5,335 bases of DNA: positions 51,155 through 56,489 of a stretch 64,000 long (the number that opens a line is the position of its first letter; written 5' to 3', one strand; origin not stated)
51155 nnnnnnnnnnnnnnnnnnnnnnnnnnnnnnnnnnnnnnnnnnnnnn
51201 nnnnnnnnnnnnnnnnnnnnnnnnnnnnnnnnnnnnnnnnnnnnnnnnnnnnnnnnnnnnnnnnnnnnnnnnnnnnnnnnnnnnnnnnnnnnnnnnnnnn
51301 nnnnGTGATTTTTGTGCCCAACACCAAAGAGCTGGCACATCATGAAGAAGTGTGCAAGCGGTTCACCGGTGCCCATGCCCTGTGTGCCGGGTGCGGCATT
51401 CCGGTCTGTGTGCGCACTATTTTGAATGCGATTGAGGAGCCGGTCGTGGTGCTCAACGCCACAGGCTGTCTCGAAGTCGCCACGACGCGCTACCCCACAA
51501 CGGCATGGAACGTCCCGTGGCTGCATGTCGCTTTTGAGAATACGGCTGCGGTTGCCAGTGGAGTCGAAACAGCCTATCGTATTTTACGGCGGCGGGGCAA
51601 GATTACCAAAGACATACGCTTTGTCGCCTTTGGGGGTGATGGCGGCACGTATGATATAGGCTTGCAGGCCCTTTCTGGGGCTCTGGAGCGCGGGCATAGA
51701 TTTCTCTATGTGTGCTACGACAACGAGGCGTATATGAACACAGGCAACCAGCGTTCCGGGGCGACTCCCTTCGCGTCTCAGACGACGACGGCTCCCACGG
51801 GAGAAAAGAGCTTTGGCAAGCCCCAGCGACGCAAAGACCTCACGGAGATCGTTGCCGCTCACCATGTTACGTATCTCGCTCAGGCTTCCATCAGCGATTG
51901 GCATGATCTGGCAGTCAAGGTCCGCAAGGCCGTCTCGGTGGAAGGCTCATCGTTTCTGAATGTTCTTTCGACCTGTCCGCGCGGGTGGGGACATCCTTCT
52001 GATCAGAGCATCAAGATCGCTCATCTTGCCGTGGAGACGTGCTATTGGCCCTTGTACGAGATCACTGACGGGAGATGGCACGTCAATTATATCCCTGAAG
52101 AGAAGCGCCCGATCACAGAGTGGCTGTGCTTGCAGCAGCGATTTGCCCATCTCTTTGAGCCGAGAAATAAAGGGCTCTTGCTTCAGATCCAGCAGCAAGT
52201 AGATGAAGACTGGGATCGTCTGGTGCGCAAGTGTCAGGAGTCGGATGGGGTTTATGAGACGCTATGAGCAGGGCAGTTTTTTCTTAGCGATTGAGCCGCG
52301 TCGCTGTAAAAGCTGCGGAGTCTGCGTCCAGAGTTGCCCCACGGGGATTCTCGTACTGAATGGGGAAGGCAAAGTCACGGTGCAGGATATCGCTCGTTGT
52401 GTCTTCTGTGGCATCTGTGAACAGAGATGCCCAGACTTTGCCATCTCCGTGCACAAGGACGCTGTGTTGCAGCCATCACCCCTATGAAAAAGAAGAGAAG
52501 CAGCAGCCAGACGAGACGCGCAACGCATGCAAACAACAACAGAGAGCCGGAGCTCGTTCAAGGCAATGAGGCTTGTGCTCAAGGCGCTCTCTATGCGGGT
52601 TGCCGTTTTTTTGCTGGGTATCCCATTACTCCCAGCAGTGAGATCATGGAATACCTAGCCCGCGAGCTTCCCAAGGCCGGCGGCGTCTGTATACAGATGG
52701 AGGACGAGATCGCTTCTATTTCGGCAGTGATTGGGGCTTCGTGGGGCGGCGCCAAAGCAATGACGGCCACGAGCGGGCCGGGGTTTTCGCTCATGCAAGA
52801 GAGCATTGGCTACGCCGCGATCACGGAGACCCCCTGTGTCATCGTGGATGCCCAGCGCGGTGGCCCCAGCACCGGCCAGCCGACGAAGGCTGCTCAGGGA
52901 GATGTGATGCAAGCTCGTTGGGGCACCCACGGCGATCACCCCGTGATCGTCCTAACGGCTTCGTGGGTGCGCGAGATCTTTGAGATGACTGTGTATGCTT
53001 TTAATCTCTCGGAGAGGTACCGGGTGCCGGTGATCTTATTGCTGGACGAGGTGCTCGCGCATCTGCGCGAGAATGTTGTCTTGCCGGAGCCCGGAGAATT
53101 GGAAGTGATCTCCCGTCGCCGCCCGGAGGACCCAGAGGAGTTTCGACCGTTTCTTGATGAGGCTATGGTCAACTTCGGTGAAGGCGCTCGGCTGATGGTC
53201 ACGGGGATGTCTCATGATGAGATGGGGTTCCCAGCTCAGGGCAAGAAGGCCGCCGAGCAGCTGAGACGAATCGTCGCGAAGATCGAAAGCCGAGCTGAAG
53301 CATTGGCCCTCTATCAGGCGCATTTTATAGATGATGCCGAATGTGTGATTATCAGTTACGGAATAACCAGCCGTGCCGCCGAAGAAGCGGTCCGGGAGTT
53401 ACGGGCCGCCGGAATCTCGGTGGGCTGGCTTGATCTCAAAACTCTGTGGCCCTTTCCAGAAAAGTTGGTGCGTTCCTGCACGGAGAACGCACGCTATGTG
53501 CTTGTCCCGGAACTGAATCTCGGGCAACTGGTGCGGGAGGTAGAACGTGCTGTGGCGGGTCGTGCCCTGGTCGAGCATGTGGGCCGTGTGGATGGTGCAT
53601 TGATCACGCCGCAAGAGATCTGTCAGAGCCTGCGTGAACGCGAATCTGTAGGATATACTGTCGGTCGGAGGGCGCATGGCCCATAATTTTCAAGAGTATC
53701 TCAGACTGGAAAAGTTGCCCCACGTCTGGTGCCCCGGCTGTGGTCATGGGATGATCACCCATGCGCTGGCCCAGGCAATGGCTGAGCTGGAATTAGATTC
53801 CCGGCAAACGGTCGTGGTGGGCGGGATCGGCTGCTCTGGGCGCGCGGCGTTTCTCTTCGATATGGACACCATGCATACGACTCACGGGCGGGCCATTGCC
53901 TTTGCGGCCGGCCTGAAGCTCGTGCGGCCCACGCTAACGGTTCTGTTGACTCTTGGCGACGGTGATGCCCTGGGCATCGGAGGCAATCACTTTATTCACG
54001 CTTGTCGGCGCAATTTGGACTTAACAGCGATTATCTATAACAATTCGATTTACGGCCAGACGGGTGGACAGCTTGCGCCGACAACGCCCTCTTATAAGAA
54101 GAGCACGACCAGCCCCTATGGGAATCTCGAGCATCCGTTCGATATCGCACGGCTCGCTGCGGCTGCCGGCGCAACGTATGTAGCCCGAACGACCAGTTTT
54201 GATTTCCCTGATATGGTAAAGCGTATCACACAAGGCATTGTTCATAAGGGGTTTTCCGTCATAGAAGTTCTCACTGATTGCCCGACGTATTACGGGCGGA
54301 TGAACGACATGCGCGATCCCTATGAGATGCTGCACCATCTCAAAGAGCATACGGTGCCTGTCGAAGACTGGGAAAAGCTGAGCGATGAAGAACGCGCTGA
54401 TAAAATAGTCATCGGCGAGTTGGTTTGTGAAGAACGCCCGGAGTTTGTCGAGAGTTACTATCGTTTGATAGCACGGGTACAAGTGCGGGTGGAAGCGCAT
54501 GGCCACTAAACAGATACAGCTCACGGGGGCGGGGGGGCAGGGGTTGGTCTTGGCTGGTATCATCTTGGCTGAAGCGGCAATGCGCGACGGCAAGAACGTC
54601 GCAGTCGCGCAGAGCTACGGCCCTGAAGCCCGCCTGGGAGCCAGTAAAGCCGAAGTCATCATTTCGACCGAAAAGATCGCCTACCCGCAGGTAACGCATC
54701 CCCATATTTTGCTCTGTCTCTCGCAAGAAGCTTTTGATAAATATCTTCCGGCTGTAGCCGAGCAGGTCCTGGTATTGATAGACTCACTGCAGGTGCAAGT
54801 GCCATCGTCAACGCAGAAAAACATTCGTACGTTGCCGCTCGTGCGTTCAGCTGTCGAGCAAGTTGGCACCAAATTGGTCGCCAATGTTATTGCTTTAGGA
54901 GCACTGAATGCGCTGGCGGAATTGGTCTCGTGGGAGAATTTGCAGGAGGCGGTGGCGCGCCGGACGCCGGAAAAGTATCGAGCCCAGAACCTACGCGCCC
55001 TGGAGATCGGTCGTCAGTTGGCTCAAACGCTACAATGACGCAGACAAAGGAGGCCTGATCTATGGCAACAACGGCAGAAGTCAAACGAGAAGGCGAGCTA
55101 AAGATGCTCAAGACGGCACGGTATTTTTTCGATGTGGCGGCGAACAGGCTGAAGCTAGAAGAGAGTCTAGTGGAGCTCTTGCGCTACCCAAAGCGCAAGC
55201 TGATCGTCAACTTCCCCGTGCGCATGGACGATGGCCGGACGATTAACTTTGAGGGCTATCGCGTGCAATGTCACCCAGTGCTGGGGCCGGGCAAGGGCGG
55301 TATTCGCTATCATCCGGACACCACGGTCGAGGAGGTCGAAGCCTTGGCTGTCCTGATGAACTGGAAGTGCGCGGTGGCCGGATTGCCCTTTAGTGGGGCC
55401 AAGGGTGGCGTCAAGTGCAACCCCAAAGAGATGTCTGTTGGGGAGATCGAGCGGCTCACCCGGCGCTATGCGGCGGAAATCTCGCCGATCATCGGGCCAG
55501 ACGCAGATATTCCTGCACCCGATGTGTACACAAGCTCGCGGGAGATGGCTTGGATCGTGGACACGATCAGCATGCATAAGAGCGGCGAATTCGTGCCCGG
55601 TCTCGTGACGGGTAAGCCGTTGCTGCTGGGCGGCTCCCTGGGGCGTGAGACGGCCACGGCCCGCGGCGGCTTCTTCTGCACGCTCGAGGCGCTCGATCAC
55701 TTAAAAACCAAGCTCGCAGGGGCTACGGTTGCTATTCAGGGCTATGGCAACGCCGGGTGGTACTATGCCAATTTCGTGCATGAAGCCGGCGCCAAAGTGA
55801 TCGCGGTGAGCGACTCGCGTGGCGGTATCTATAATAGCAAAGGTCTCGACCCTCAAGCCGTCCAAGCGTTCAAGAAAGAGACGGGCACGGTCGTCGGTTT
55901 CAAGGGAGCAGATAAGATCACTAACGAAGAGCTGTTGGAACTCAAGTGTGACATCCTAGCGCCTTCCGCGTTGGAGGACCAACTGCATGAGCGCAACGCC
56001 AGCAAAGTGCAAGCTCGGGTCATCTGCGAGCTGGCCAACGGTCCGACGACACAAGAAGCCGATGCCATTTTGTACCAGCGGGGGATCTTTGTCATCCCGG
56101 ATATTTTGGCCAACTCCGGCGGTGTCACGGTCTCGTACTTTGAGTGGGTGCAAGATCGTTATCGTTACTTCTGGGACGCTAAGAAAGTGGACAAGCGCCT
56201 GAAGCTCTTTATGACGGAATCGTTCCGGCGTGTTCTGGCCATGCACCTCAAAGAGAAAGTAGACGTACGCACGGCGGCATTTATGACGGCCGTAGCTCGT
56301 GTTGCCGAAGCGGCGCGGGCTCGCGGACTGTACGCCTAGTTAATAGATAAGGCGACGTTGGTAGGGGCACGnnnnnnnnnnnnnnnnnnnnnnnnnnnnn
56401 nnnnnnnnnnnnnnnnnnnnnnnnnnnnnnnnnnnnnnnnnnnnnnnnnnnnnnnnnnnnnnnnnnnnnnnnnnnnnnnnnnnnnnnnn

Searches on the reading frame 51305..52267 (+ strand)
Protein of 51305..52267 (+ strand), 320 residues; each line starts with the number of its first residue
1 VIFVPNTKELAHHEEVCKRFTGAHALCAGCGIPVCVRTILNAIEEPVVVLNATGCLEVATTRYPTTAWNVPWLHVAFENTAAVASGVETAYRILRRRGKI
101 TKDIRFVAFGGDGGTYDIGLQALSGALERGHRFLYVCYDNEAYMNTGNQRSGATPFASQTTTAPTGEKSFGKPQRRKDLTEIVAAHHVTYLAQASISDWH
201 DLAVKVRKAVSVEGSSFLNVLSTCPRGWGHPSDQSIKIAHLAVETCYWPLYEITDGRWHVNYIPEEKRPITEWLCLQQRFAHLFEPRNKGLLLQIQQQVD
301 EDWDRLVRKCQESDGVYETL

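Call 35: search_protein_families(library=pfam, proteins=[window:51305-52267:+], max_evalue=0.001)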
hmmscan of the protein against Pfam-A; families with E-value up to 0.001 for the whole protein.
window:51305-52267:+ (320 aa): 1 family
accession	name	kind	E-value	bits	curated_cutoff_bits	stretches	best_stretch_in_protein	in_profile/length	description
PF02775.26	TPP_enzyme_C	-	1.3e-19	71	21.9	1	53-220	2-151/151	Thiamine pyrophosphate enzyme, C-terminal TPP binding domain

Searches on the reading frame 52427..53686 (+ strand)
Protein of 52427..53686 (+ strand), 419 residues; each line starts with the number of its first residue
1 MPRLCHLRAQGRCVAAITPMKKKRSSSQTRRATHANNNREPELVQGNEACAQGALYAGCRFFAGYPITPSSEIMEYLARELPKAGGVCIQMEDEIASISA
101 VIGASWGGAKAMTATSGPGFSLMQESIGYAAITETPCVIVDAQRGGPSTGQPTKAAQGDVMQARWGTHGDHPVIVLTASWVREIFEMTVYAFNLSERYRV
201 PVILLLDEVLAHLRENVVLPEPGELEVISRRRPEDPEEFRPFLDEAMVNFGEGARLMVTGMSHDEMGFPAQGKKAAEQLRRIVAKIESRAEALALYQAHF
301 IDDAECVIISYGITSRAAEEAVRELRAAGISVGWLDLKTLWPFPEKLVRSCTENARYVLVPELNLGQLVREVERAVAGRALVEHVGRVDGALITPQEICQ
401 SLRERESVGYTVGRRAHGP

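Call 62: search_protein_families(library=pfam, proteins=[window:52427-53686:+], max_evalue=0.01)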
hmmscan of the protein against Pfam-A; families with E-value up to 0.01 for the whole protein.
window:52427-53686:+ (419 aa): 3 families
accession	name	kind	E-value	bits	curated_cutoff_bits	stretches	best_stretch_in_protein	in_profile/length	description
PF01855.24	POR_N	-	1.7e-71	241.1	27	1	53-272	2-220/231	Pyruvate flavodoxin/ferredoxin oxidoreductase, thiamine diP-bdg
PF17147.9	PFOR_II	-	2.2e-23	83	27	1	304-398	1-102/102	Pyruvate:ferredoxin oxidoreductase core domain II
PF02780.25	Transketolase_C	-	7.9e-09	35.9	25.9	1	304-362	10-69/124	Transketolase, C-terminal domain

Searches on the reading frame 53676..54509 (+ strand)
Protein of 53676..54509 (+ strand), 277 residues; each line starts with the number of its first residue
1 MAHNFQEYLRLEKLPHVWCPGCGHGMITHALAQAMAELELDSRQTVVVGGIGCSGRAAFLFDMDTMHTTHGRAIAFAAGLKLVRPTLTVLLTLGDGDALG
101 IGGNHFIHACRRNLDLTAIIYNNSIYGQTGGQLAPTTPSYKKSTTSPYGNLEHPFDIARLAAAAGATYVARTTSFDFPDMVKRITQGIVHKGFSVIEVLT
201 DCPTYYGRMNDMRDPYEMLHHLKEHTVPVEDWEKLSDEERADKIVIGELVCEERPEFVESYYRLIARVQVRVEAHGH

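Call 62: search_protein_families(library=pfam, proteins=[window:53676-54509:+], max_evalue=0.01)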
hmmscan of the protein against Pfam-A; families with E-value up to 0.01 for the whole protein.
window:53676-54509:+ (277 aa): 1 family
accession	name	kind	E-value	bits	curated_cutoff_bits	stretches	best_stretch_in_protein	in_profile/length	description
PF02775.26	TPP_enzyme_C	-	1.8e-32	112.7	21.9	1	62-198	23-151/151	Thiamine pyrophosphate enzyme, C-terminal TPP binding domain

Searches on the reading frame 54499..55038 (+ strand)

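Call 62: search_protein_families(library=pfam, proteins=[window:54499-55038:+], max_evalue=0.01)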
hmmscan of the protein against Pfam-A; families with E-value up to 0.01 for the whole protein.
window:54499-55038:+ (179 aa): 1 family
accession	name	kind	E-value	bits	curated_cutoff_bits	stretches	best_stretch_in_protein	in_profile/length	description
PF01558.24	POR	-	5.8e-30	105.2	27.4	1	12-173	1-173/173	Pyruvate ferredoxin/flavodoxin oxidoreductase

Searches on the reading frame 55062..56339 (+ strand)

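Call 62: search_protein_families(library=pfam, proteins=[window:55062-56339:+], max_evalue=0.01)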
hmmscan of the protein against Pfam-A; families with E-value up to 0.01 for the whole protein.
window:55062-56339:+ (425 aa): 4 families
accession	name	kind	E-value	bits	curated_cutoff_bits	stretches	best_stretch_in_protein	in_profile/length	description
PF00208.27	ELFV_dehydrog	-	1.4e-80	270.9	23.4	1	190-422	1-241/241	Glutamate/Leucine/Phenylalanine/Valine dehydrogenase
PF02812.23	ELFV_dehydrog_N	-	1.1e-50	171.1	25.3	1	43-170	1-128/129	Glu/Leu/Phe/Val dehydrogenase, dimerisation domain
PF00148.24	Oxidored_nitro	-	0.00067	19.1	28.6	1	209-303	261-350/399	Nitrogenase component 1 type Oxidoreductase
PF02826.25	2-Hacid_dh_C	-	0.0052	16.6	25.1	0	212-253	28-69/178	D-isomer specific 2-hydroxyacid dehydrogenase, NAD binding domain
